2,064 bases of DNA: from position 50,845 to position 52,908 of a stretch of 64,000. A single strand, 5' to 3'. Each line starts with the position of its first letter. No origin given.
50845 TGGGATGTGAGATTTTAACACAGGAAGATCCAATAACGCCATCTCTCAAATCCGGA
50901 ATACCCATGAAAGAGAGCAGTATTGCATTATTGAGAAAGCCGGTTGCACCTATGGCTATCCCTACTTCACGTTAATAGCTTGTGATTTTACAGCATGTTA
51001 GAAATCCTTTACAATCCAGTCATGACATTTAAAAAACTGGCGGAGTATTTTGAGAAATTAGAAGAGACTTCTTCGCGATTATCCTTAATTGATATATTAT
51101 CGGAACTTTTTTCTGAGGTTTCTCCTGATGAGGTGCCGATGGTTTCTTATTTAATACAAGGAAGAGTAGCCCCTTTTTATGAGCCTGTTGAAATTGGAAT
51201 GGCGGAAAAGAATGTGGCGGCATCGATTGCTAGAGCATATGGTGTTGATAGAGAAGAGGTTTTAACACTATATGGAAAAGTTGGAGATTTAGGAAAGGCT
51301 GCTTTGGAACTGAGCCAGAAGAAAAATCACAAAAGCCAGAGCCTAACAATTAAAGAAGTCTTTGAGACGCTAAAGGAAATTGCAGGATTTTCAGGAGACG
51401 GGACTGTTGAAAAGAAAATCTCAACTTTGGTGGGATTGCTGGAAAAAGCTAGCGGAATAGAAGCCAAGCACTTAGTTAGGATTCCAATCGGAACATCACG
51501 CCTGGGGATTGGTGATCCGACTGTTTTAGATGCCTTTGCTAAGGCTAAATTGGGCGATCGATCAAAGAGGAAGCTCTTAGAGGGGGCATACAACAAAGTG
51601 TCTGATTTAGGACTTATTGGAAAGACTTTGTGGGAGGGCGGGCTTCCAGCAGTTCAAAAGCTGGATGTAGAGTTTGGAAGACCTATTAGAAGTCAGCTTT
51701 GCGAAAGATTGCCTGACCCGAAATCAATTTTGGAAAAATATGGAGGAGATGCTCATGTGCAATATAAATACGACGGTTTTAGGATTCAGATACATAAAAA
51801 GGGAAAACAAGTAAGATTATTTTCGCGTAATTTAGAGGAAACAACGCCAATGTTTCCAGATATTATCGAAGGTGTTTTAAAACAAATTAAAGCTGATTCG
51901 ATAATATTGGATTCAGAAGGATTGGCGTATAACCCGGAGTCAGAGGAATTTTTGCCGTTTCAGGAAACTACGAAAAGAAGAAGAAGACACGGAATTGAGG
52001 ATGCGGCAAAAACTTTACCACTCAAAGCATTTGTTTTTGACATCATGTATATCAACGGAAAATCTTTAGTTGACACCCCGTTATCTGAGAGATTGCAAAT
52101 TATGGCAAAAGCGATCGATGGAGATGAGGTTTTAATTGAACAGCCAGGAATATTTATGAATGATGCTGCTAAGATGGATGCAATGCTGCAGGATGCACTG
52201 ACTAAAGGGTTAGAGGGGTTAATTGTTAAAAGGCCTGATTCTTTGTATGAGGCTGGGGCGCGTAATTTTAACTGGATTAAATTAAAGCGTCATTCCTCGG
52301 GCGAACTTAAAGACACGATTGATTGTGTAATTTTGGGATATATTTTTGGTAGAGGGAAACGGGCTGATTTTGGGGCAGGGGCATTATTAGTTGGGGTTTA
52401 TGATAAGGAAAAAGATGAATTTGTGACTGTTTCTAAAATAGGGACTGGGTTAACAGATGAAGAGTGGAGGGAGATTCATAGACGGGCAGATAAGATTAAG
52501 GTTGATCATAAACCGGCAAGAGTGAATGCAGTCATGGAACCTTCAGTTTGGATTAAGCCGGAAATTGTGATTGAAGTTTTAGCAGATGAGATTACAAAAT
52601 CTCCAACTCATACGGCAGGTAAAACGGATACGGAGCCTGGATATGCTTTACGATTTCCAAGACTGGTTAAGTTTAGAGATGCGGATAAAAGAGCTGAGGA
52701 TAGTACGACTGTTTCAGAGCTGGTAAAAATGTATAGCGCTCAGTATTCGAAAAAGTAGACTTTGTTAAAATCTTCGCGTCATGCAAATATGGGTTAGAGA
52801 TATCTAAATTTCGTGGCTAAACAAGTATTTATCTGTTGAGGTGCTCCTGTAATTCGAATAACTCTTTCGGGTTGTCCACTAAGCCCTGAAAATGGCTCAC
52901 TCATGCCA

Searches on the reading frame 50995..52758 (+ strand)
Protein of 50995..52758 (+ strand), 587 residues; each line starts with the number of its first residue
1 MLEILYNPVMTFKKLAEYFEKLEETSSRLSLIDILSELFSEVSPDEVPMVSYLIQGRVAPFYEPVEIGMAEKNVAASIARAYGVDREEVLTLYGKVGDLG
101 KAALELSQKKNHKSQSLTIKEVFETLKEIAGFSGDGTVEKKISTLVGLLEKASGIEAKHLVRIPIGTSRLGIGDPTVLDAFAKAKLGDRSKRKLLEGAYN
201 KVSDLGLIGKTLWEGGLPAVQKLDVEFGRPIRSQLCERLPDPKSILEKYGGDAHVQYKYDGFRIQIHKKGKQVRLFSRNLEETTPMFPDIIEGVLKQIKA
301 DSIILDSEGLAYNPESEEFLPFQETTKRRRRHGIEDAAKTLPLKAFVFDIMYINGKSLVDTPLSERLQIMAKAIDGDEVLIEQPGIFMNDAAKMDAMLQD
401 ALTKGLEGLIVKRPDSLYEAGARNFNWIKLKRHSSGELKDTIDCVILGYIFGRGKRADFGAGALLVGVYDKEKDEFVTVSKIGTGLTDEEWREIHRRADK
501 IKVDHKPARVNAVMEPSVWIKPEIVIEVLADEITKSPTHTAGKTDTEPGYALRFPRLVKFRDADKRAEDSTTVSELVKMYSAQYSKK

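Call 87: search_protein_families(library=ncbifam, proteins=[window:50995-52758:+], max_evalue=1e-10)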
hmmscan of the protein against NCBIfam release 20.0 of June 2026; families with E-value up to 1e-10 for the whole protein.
window:50995-52758:+ (587 aa): 12 families
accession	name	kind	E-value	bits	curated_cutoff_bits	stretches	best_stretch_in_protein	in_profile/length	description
TIGR00574.1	dnl1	superfamily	6.3e-125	417.8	217.8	1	68-580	3-526/527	ATP-dependent DNA ligase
NF041331.1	LigA_Halo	equivalog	6.1e-95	318.8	830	1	10-576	1-547/552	ATP-dependent DNA ligase LigA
NF002868.0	PRK03180.1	equivalog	1.9e-80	271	641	1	10-580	1-506/509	ATP-dependent DNA ligase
NF006701.0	PRK09247.1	equivalog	2.1e-48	165.6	543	1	13-582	2-537/540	ATP-dependent DNA ligase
TIGR02779.1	NHEJ_ligase_lig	equivalog_domain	1.6e-45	155.7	227.75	1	255-535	18-279/302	non-homologous end-joining DNA ligase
TIGR04120.1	DNA_lig_bact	equivalog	6.5e-43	147.5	400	1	14-579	2-525/526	cisplatin damage response ATP-dependent DNA ligase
TIGR02776.1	NHEJ_ligase_prk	equivalog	4.6e-39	134.7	373.2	1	257-535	11-271/587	DNA ligase D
NF007210.0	PRK09632.1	equivalog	9.9e-38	129.9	989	1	254-536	497-757/781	ATP-dependent DNA ligase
NF004628.0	PRK05972.1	subfamily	2.1e-36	125.4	895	1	231-535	244-524/870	ATP-dependent DNA ligase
NF006078.0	PRK08224.1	equivalog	4.7e-25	88.3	296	1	253-505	26-261/350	ATP-dependent DNA ligase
NF007211.0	PRK09633.1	equivalog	2.2e-20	72.6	774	1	253-435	18-211/610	DNA ligase D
NF005796.0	PRK07636.1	subfamily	2e-19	69.8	337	1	256-430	23-184/275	ATP-dependent DNA ligase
